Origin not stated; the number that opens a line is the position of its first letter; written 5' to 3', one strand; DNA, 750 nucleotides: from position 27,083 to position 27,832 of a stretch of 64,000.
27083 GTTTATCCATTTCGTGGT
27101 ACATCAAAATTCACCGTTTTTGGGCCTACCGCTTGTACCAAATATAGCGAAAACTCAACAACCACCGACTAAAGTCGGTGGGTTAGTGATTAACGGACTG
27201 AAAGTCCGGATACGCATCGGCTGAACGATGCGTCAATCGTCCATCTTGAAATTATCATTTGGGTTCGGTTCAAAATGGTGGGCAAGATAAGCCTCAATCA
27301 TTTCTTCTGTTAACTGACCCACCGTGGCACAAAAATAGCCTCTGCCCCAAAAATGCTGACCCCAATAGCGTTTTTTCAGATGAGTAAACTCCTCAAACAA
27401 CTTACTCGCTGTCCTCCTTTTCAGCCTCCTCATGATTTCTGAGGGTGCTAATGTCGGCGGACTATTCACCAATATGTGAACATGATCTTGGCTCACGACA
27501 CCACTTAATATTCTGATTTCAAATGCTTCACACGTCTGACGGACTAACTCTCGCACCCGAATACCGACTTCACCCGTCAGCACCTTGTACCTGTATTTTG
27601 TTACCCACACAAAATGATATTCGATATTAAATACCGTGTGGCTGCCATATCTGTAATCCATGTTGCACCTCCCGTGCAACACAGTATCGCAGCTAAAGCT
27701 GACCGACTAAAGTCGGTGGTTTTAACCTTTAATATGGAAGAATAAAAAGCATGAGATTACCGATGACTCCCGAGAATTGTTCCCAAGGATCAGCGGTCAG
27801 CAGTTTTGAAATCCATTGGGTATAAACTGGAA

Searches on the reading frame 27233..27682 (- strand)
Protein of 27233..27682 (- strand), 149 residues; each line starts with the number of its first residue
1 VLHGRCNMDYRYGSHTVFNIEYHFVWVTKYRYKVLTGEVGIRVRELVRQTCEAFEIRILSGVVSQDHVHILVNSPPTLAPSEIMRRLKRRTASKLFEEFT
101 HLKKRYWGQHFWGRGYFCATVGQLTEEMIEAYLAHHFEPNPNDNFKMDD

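Call 18: search_protein_families(library=pfam, proteins=[window:27233-27682:-], max_evalue=0.001)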
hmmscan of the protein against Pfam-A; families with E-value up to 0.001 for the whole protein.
window:27233-27682:- (149 aa): 1 family
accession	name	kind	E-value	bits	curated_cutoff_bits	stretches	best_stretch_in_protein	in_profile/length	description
PF01797.21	Y1_Tnp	-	8.1e-43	145.8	23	1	16-135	1-120/121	Transposase IS200 like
